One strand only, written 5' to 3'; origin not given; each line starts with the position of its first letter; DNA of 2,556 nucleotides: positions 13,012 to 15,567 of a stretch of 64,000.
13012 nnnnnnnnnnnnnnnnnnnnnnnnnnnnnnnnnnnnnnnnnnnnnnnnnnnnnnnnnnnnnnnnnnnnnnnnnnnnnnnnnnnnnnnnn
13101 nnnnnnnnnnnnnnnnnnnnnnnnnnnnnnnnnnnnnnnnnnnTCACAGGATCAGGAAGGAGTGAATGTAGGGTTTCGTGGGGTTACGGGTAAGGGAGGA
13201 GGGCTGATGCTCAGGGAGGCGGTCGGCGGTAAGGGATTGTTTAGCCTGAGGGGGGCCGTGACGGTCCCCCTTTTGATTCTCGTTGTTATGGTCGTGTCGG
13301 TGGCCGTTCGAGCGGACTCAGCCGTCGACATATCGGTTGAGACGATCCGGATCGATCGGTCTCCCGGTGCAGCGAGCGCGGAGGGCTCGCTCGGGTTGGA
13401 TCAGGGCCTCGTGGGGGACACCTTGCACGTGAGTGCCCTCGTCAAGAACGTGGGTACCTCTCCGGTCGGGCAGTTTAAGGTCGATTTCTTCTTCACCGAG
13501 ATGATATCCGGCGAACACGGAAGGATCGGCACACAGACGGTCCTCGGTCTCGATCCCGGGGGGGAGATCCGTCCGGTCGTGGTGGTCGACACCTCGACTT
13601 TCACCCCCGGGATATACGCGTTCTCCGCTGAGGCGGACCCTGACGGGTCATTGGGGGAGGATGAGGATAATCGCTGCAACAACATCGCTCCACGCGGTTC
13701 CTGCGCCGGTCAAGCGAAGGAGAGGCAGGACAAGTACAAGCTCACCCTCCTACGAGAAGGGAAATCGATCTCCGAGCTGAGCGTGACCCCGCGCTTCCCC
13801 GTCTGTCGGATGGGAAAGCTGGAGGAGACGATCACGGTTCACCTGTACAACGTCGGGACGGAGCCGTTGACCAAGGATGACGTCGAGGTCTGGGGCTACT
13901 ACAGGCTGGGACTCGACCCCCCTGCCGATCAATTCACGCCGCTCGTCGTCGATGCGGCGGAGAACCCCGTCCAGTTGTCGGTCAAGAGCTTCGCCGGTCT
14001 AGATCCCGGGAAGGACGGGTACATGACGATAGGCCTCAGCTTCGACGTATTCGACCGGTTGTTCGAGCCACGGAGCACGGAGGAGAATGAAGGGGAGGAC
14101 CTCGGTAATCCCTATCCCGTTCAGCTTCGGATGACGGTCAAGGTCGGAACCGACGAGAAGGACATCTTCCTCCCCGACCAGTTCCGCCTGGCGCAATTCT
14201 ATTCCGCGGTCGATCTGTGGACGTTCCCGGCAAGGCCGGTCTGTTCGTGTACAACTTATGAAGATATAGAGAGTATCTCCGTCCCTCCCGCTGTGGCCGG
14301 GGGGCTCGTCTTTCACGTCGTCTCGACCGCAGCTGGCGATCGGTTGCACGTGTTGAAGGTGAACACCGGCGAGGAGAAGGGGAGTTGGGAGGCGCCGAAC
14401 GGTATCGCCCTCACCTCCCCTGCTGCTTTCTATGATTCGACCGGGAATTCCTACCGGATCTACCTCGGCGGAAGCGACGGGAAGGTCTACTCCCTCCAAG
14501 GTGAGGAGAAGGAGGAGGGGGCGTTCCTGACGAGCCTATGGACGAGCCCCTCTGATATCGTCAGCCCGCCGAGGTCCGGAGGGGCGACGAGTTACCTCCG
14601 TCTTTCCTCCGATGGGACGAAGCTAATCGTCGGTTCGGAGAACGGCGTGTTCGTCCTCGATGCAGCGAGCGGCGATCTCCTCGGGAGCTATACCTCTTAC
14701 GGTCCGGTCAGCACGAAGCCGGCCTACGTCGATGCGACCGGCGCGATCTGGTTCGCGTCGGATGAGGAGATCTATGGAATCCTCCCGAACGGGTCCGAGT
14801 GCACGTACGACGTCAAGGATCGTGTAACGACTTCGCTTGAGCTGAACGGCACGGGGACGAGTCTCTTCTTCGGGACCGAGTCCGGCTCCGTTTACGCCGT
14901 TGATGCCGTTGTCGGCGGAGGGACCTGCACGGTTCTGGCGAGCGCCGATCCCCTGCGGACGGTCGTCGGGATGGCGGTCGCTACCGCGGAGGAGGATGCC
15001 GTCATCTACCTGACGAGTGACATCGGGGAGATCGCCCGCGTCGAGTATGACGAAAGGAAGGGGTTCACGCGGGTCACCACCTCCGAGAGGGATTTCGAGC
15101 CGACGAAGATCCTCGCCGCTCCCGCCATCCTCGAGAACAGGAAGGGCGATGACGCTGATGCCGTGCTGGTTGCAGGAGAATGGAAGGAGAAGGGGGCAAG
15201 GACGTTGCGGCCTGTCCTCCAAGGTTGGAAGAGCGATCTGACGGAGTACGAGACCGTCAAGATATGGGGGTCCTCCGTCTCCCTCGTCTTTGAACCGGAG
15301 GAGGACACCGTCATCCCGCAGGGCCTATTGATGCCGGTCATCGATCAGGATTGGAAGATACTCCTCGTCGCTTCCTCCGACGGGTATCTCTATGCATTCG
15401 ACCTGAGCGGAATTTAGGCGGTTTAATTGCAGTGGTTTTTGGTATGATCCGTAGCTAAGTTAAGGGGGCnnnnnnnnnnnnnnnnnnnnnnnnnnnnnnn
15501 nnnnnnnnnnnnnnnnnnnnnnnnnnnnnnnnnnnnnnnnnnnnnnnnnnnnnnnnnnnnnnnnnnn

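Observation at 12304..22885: Co-directional array of three giant CARDB-repeat surface proteins (two with PQQ-like propellers) ending in a cysteine-rich protein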

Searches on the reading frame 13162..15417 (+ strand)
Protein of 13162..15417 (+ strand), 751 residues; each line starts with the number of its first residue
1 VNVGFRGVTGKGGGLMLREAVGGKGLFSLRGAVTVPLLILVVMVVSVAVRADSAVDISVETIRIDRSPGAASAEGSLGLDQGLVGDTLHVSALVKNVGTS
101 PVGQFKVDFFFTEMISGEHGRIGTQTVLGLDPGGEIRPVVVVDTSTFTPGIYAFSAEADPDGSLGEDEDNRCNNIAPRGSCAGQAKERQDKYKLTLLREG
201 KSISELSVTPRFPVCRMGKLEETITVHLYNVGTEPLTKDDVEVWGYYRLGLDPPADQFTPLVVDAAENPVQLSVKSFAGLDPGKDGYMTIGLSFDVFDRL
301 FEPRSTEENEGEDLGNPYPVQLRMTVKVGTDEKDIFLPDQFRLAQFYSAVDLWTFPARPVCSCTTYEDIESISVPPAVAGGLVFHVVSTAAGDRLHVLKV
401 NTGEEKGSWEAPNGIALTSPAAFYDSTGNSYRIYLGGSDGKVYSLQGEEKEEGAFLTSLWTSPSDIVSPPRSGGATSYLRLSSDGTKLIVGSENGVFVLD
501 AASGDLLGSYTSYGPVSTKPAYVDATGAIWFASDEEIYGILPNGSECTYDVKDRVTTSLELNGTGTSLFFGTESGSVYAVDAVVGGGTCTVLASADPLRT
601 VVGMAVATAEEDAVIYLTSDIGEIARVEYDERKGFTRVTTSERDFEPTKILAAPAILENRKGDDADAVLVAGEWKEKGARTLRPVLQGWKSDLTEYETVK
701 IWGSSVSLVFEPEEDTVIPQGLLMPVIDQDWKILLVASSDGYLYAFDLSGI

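Call 4: search_protein_families(library=pfam, proteins=[window:13162-15417:+], max_evalue=0.1)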
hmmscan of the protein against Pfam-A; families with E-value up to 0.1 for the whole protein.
window:13162-15417:+ (751 aa): 3 families
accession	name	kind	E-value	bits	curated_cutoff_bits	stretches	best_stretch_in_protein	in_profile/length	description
PF13570.13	Beta-prop_ACSF4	-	2.8e-08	34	133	1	481-583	57-163/329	Beta-alanine-activating enzyme, beta-propeller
PF07705.17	CARDB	-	4.9e-06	27.1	22.7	1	81-170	14-95/101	CARDB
PF23410.3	Beta-prop_VPS8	-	0.012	15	28.9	0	472-536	65-124/358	Vps8 beta-propeller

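Call 5: search_protein_families(library=ncbifam, proteins=[window:13162-15417:+], max_evalue=0.1)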
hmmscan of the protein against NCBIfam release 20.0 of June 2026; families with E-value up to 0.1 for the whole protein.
window:13162-15417:+ (751 aa): 0 families

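Call 48: find_homologous_proteins(query=window:13207-15417:+, max_evalue=0.001)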
Query window:13207-15417:+ (736 aa): 49 proteins with E <= 0.001 among 8000 candidates.
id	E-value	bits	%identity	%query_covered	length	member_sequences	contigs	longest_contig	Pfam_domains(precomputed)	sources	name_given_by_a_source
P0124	0.0e+0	1615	98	100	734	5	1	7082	PF13570.14,PF07705.18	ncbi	-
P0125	0.0e+0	1212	74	100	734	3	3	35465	PF13570.14,PF07705.18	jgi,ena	-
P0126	5.1e-262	890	59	94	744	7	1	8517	PF13570.14,PF07705.18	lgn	-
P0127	3.8e-255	867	57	95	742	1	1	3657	PF13360.14,PF13570.14,PF07705.18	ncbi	-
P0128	2.0e-248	845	55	99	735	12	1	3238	PF13570.14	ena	-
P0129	5.8e-244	830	54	99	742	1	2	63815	PF13570.14,PF07705.18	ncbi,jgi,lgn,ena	-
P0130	1.3e-240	819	56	96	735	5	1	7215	PF13570.14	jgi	jgi:hypothetical protein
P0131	4.4e-236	804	52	99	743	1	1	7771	PF13360.14,PF13570.14,PF07705.18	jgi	jgi:outer membrane protein assembly factor BamB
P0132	5.0e-236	804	53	98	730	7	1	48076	PF13570.14,PF07705.18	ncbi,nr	ncbi:MAG: PQQ-binding-like beta-propeller repeat protein [Candidatus Bipolaricaulota bacterium]|nr:P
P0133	2.0e-235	802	56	94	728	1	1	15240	PF07705.18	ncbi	ncbi:MAG: CARDB domain-containing protein [Candidatus Bipolaricaulota bacterium]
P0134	9.2e-234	796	53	100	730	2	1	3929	PF13570.14,PF07705.18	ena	-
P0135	5.4e-232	790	53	97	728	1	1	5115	PF13360.14,PF13570.14,PF07705.18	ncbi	-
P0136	9.9e-231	786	52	98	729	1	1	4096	PF13570.14,PF07705.18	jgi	jgi:hypothetical protein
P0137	4.9e-228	777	51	99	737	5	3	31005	PF13570.14,PF07705.18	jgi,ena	-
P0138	8.8e-227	773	53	95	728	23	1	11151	PF13570.14,PF07705.18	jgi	-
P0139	2.1e-225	769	51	100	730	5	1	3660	PF13570.14,PF07705.18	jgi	jgi:outer membrane protein assembly factor BamB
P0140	4.9e-225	767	52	94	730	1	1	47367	PF13570.14,PF07705.18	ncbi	-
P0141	2.2e-224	765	54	94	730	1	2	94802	PF13570.14,PF07705.18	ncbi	-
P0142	1.4e-223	763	53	94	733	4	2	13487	PF13570.14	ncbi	-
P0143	6.9e-220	750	52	96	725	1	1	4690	PF13570.14,PF07705.18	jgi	-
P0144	8.4e-220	750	52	94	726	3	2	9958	PF13570.14,PF07705.18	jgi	jgi:hypothetical protein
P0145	1.6e-218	746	51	97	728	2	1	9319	PF13570.14,PF07705.18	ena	-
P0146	5.3e-217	741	52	95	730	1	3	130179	PF13360.14,PF13570.14,PF07705.18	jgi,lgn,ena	jgi:outer membrane protein assembly factor BamB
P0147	5.2e-216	738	51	97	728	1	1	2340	PF13360.14,PF13570.14,PF07705.18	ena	-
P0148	5.3e-216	738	52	95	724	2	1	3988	PF13570.14,PF07705.18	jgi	-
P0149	1.2e-215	736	52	94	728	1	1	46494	PF13360.14,PF13570.14,PF07705.18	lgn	-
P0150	1.7e-215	736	50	100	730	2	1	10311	PF13570.14,PF07705.18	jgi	jgi:hypothetical protein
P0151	2.1e-215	736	51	97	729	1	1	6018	PF13360.14,PF13570.14,PF07705.18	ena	-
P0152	2.2e-215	735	49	97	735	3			PF13570.14,PF07705.18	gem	-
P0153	5.7e-215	734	51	98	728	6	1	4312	PF13570.14,PF07705.18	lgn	-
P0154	1.2e-214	733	51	95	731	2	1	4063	PF13570.14,PF07705.18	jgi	-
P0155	4.4e-214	731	52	95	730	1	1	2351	PF13570.14,PF07705.18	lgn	-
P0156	1.5e-213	729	51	94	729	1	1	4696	PF13360.14,PF13570.14,PF07705.18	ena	-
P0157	2.9e-213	728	49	100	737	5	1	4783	PF07705.18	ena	-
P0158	3.7e-212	725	51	94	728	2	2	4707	PF13360.14,PF13570.14,PF07705.18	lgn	-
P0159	6.9e-212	724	51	94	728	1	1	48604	PF13570.14,PF07705.18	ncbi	ncbi:CARDB domain-containing protein [Candidatus Bipolaricaulota bacterium]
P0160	1.4e-211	723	51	94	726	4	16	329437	PF13360.14,PF13570.14,PF07705.18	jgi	jgi:CARDB protein/putative pyrroloquinoline-quinone binding quinoprotein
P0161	1.5e-211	723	49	95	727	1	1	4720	PF13360.14,PF13570.14,PF07705.18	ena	-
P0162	1.5e-208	713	50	98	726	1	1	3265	PF13360.14,PF13570.14,PF07705.18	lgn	-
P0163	1.6e-208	713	51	97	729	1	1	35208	PF13570.14,PF07705.18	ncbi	ncbi:CARDB domain-containing protein [Candidatus Bipolaricaulota bacterium]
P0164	9.2e-208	710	50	100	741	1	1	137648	PF13570.14,PF07705.18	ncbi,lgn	-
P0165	3.1e-207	709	50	94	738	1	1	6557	PF07705.18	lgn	-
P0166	1.3e-204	700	49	94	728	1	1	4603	PF13570.14,PF07705.18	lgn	-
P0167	2.7e-204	699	48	97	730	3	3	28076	PF07705.18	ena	-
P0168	1.1e-202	694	48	98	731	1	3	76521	PF07705.18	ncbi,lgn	-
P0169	9.0e-193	661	48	95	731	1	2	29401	PF13570.14,PF07705.18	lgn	-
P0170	2.2e-189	650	47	98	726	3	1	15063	PF07705.18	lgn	-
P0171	2.8e-182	626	52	75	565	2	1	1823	PF13570.14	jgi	jgi:outer membrane protein assembly factor BamB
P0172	2.8e-182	626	46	96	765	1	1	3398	PF07705.18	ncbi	-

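Call 57: search_solved_structures(query=A3, max_evalue=1)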
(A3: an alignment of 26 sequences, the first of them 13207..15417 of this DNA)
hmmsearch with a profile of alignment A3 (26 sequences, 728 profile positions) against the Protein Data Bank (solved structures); distinct sequences matched with E-value up to 1: 24.
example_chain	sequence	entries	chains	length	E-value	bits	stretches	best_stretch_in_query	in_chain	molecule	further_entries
6tji_A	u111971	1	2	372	1.1e-25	92.8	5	390-581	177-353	Cake10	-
6tjh_A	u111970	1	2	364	4.2e-20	74.4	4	390-600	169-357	Cake9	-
6tjg_A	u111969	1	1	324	1.9e-16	62.3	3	389-564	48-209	Cake8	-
7awz_A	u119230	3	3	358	7.2e-14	53.8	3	415-561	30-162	Scone-E | SconeE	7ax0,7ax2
7awy_A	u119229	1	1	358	6.5e-12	47.3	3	495-570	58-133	Scone-R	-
6tjf_A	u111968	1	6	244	1.6e-11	46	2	389-564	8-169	Cake6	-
3hxj_A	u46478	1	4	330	2.8e-10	41.9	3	458-557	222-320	Pyrrolo-quinoline quinone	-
6tje_A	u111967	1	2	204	4.7e-08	34.5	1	389-564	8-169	Cake5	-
6tjd_A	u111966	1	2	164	3.2e-06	28.5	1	389-559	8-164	Cake4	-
6tjc_A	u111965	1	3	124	0.0002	22.5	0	389-434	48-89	Cake3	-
7eq5_A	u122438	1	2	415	0.0034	18.5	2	415-561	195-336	Membrane associated protein kinase with beta-propeller domain, pyrrolo-quinoline quinone b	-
7evf_AA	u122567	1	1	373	0.0045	18.1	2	415-551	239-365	PQQ_3 domain-containing protein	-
7dxn_A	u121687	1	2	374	0.0049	18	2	415-551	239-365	Membrane associated protein kinase with beta-propeller domain, pyrrolo-quinoline quinone b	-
4imm_A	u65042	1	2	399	0.0052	17.9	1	442-620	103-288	Outer membrane assembly lipoprotein YfgL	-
6tjb_A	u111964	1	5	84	0.014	16.5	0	389-434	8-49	Cake2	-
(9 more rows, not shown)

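Call 60: predict_structure(alignment_id=A3)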
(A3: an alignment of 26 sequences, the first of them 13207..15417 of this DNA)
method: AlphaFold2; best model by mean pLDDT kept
length: 736 residues; sequences in the alignment: 26
mean_pLDDT: 84.2   pTM: 0.71
mean pLDDT of the five models: 84.2, 82.2, 80.3, 75.5, 72.9
residues with pLDDT >= 90: 377; 70-90: 243; 50-70: 76; < 50: 40
segments of 3 or more residues with pLDDT < 50: 1-21, 28-38, 291-294
pLDDT, mean of each block of 10 residues (from residue 1): 28 37 49 45 87 63 77 91 87 90 88 90 91 89 83 73 69 75 89 80 77 91 93 80 91 93 88 90 73 50 84 91 80 71 70 89 95 93 90 91 92 92 94 82 93 70 91 95 96 94 94 95 95 96 95 96 94 94 94 95 93 95 82 86 94 91 76 90 78 82 89 93 92 84
secondary structure, 60 per line:
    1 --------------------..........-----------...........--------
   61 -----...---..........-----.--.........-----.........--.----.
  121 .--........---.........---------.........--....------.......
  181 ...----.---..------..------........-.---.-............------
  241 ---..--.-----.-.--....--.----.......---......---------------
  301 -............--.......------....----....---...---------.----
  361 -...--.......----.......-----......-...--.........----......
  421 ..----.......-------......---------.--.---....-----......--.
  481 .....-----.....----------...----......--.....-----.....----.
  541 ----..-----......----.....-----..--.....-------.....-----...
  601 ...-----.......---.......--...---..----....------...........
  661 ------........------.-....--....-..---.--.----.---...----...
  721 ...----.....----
elements in order (helices of 4 or more, strands of 3 or more residues): H21-30 E42-52 E66-68 E72-81 E90-98 E104-112 E124-128 E135-143 H153-159 H164-167 H174-177 E178-183 E208-215 E226-234 E259-262 E270-276 H280-285 E302-313 E316-322 E329-332 E337-340 E362-364 E367-373 E378-384 E390-395 E402-410 E415-422 E427-433 E441-446 E463-466 E472-477 E480-485 E491-495 E506-508 E513-518 E521-525 E531-535 E552-557 E562-566 E576-580 E588-592 E598-603 E609-615 E619-625 E640-643 E650-660 E667-674 E683-686 E689-692 E711-713 E718-723 E728-732

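Call 63: find_encoding_contigs(protein=P0125, flank=10000, max_places=3)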
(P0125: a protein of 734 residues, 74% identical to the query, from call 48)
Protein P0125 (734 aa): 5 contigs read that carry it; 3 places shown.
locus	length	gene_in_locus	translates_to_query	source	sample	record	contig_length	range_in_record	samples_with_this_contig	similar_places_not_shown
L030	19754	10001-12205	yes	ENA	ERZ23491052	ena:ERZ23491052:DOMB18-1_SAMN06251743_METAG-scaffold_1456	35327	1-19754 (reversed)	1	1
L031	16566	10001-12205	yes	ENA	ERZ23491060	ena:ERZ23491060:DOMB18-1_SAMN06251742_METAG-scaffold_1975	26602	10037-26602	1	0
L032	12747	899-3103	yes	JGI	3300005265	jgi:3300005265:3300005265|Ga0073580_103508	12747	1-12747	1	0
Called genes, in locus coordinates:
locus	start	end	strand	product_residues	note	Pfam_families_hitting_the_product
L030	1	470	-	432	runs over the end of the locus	PF02163:Peptidase_M50, PF00595:PDZ (faint), PF13180:PDZ_2 (weak), PF17820:PDZ_6, PF14685:PDZ_Tricorn (faint), PF13180:PDZ_2, PF17820:PDZ_6 (weak)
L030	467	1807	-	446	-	PF01171:ATP_bind_3, PF11734:TilS_C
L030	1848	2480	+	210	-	-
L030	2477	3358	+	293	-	PF00149:Metallophos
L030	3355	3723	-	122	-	-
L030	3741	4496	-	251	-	PF20772:TACO1_YebC_N, PF01709:Transcrip_reg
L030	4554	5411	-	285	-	PF21033:RMD1-3 (weak), PF16811:TAtT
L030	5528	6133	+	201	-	-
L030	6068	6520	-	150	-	PF00293:NUDIX, PF14815:NUDIX_4, PF22327:Nudt16-like (weak)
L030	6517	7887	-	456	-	PF03972:MmgE_PrpD_N, PF19305:MmgE_PrpD_C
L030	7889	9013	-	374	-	PF00180:Iso_dh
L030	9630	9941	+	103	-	-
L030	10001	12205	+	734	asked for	PF07705:CARDB (weak), PF13570:Beta-prop_ACSF4 (weak)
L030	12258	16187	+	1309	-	PF01186:Lysyl_oxidase (faint), PF13360:PQQ_2 (faint), PF07705:CARDB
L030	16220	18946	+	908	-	PF07705:CARDB, PF01186:Lysyl_oxidase (faint), PF07705:CARDB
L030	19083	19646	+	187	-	-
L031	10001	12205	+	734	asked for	PF07705:CARDB (weak), PF13570:Beta-prop_ACSF4 (weak)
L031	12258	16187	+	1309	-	PF01186:Lysyl_oxidase (faint), PF13360:PQQ_2 (faint), PF07705:CARDB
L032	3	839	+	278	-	?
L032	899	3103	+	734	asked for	PF07705:CARDB (weak), PF13570:Beta-prop_ACSF4 (weak)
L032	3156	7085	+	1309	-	PF01186:Lysyl_oxidase (faint), PF13360:PQQ_2 (faint), PF07705:CARDB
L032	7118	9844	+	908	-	PF07705:CARDB, PF01186:Lysyl_oxidase (faint), PF07705:CARDB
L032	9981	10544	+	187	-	-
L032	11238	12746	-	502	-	?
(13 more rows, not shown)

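Call 64: fold_search(model_id=the predicted structure, library=pdb)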
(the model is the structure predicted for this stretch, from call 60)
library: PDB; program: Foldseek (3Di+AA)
matches with E <= 10: 1916; with E <= 0.001: 1208
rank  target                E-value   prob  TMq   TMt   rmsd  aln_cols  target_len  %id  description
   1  6tjh_A                6.3e-15  1.00  0.34  0.64   5.8       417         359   18  Crystal structure of the computationally designed Cake9 protein (released 2020-05-06)
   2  6tjg                  2.6e-14  1.00  0.36  0.76   5.0       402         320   18  Crystal structure of the computationally designed Cake8 protein (released 2020-05-06)
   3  9n73_LQ               4.9e-12  1.00  0.16  0.15  29.9       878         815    8  SSU processome maturation and disassembly, State G (released 2025-10-29)
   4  9n6z_LQ               8.9e-12  1.00  0.16  0.15  23.6       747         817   10  SSU processome maturation and disassembly, State D (released 2025-11-05)
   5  7som_b                1.5e-11  1.00  0.15  0.18  21.8       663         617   13  Ciliary C2 central pair apparatus isolated from Chlamydomonas reinhardtii (released 2022-04-13)
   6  3q7m                  1.5e-11  1.00  0.34  0.68   6.3       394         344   17  The crystal structure of BamB from the BAM complex in spacegroup I222 (released 2011-02-09)
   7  9n6v_LQ               1.7e-11  1.00  0.16  0.14  28.7       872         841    8  SSU processome maturation and disassembly, State A (released 2025-11-05)
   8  5mzh_B                1.8e-11  1.00  0.36  0.60   6.0       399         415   15  Crystal structure of ODA16 from Chlamydomonas reinhardtii (released 2017-03-22)
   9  9g33_UU               2.4e-11  1.00  0.23  0.20  21.3       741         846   11  Stalled 90S - Utp23-Krr1-deltaC3 (released 2025-06-18)
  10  7mq8_LR               4.2e-11  1.00  0.18  0.17  23.5       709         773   10  Cryo-EM structure of the human SSU processome, state pre-A1 (released 2021-09-22)
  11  8glv_Cq               9.8e-11  1.00  0.17  0.12  22.1       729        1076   11  96-nm repeat unit of doublet microtubules from Chlamydomonas reinhardtii flagella (released 2023-05-31)
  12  8x7a_B                1.0e-10  1.00  0.30  0.58   7.0       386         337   10  Treprostinil bound Prostacyclin Receptor G protein complex (released 2024-03-06)
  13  9n74_LQ               1.1e-10  1.00  0.23  0.21  28.4       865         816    9  SSU processome maturation and disassembly, State H (released 2025-10-29)
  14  9g33_UL               1.2e-10  1.00  0.27  0.24  27.0       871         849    8  Stalled 90S - Utp23-Krr1-deltaC3 (released 2025-06-18)
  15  8iyj_e                1.5e-10  1.00  0.24  0.28  27.9       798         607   11  Cryo-EM structure of the 48-nm repeat doublet microtubule from mouse sperm (released 2023-07-05)
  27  4imm_B                4.2e-10  1.00  0.29  0.59   5.4       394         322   13  The crystal structure of BamB from Moraxella catarrhalis (released 2014-03-26)
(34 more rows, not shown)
